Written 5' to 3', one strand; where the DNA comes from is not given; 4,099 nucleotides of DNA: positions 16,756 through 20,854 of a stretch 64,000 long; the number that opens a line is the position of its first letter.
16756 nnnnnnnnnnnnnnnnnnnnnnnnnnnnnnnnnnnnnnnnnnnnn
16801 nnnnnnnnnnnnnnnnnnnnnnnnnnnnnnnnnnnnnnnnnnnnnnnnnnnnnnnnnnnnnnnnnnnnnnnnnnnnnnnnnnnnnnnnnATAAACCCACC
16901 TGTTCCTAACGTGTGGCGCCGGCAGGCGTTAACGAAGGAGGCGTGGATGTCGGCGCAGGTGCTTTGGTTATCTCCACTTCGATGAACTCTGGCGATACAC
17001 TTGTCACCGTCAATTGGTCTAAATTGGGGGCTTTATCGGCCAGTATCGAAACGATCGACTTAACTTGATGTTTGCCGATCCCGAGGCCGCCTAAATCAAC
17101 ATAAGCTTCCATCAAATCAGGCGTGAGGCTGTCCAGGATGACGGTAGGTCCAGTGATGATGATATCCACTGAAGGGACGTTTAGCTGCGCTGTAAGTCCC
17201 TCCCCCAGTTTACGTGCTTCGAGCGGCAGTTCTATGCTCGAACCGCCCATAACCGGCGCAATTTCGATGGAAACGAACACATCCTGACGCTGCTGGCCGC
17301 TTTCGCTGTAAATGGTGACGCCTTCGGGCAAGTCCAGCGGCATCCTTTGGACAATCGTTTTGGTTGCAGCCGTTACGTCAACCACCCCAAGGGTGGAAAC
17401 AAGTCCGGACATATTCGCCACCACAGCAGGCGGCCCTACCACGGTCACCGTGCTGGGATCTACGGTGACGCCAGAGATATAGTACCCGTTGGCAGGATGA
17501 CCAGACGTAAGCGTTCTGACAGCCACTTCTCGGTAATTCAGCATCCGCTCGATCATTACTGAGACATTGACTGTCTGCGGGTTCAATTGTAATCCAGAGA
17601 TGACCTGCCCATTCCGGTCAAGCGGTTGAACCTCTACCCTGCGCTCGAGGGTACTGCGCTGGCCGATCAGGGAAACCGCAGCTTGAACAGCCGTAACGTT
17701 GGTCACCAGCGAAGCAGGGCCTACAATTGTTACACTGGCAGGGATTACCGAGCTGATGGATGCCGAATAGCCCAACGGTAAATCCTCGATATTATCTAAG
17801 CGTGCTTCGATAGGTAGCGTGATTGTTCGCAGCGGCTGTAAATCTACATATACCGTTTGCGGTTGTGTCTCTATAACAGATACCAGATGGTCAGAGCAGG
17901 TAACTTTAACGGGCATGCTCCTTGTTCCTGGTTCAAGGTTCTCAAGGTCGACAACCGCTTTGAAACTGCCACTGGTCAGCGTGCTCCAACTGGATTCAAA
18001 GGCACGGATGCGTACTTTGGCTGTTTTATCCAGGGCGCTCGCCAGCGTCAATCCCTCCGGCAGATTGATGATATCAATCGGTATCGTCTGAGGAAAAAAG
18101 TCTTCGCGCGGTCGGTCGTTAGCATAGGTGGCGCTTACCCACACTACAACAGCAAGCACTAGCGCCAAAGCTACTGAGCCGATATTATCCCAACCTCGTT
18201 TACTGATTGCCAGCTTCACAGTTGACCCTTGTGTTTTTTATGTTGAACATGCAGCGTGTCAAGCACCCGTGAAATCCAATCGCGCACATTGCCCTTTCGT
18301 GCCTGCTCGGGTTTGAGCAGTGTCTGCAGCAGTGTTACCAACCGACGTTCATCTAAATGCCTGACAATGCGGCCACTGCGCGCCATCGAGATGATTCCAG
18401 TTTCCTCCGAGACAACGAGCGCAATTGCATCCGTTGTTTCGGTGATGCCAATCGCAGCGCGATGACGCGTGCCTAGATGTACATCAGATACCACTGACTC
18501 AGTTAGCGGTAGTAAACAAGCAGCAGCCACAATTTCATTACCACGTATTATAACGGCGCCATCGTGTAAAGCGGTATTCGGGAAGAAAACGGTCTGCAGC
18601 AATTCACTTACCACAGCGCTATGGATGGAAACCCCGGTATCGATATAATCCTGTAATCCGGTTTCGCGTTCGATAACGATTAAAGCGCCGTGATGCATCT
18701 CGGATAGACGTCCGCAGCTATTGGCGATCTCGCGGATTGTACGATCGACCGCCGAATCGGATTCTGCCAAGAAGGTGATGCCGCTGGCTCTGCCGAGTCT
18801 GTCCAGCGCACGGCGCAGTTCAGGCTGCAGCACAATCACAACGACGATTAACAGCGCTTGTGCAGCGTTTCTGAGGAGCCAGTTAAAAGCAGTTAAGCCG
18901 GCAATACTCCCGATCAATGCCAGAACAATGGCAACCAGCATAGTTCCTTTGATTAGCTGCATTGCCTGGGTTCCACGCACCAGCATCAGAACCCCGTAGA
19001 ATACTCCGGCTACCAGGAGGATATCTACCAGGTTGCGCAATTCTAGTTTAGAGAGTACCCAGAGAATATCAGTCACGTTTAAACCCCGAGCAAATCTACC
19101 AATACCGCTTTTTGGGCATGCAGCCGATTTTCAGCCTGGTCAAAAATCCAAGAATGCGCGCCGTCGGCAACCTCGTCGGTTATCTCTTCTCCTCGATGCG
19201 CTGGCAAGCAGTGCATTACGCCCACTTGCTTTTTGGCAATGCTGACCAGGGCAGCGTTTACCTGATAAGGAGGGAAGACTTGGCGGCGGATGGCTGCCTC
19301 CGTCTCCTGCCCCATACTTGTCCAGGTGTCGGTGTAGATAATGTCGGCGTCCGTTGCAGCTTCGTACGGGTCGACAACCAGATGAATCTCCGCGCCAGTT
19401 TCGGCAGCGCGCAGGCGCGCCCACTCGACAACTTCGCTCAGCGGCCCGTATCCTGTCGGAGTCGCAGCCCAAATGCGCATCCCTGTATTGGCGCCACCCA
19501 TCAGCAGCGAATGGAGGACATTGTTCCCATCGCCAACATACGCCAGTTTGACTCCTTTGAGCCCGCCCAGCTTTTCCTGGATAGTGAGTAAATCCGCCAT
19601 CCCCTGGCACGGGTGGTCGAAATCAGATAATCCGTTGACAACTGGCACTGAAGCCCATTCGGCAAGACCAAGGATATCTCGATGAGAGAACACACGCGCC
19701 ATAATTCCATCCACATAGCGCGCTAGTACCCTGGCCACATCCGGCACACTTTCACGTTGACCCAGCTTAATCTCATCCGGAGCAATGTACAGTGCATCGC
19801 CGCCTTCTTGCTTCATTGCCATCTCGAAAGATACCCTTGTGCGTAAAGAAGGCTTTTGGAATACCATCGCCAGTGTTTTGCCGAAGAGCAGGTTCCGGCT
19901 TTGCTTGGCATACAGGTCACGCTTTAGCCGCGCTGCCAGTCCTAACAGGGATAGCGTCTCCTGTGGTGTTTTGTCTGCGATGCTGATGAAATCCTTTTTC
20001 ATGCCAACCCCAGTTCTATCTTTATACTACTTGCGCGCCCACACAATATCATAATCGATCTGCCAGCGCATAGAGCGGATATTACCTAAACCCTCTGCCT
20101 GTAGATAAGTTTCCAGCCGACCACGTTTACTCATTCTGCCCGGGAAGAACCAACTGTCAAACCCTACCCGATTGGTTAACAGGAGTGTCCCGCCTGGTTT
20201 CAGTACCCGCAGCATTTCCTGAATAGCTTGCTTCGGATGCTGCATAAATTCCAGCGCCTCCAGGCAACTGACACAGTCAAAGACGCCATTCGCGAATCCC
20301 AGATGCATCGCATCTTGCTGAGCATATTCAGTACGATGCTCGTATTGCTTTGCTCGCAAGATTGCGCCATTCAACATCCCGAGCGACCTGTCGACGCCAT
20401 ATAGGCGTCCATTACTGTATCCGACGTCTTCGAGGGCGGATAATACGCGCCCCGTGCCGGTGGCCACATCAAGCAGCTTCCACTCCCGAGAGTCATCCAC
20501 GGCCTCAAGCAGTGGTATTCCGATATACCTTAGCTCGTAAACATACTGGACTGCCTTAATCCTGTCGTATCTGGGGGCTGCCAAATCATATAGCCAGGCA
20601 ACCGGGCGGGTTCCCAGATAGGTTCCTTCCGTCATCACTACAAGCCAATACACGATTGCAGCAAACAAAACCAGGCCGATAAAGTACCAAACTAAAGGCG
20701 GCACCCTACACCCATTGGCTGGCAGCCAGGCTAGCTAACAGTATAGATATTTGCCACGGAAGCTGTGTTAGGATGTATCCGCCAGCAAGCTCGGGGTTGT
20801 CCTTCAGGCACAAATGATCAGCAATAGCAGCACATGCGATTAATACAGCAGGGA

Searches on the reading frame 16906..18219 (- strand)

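Call 94: search_protein_families(library=pfam, proteins=[window:16906-18219:-], max_evalue=0.00001)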
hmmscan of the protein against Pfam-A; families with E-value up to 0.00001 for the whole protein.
window:16906-18219:- (437 aa): 1 family
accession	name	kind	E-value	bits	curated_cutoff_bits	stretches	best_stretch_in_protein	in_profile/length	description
PF07949.17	YbbR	-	6.5e-30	103.7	22.3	3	136-221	2-81/81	YbbR-like protein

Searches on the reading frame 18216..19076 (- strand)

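Call 94: search_protein_families(library=pfam, proteins=[window:18216-19076:-], max_evalue=0.00001)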
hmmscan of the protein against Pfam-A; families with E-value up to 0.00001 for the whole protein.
window:18216-19076:- (286 aa): 1 family
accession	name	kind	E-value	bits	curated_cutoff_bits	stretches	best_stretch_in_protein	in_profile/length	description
PF02457.21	DAC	-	8.2e-42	142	27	1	120-236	3-118/119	DisA bacterial checkpoint controller nucleotide-binding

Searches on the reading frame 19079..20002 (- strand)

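Call 94: search_protein_families(library=pfam, proteins=[window:19079-20002:-], max_evalue=0.00001)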
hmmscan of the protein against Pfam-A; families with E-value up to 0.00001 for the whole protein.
window:19079-20002:- (307 aa): 2 families
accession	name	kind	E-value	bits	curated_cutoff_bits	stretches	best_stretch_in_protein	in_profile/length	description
PF00185.30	OTCace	-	1.4e-55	188.1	29.4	1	149-302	1-155/157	Aspartate/ornithine carbamoyltransferase, Asp/Orn binding domain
PF02729.26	OTCace_N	-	3.9e-46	157.3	29.9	1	3-143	1-148/148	Aspartate/ornithine carbamoyltransferase, carbamoyl-P binding domain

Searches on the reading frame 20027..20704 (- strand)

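Call 94: search_protein_families(library=pfam, proteins=[window:20027-20704:-], max_evalue=0.00001)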
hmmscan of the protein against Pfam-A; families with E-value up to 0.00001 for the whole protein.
window:20027-20704:- (225 aa): 6 families
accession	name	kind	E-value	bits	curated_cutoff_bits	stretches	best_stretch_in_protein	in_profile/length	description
PF08241.18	Methyltransf_11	-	1.1e-21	77.7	21.2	1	78-175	1-94/95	Methyltransferase domain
PF13649.12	Methyltransf_25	-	3.8e-19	69.6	27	1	78-172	2-97/97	Methyltransferase domain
PF13847.12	Methyltransf_31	-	1.4e-14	54.5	27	1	75-179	5-112/145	Methyltransferase domain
PF13489.12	Methyltransf_23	-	2.4e-14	53.8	27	1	72-177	21-117/164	Methyltransferase domain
PF01209.24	Ubie_methyltran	-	4.7e-13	49.5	20.1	1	39-176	13-151/233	ubiE/COQ5 methyltransferase family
PF08242.18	Methyltransf_12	-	4.9e-12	46.9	30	1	78-174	1-98/98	Methyltransferase domain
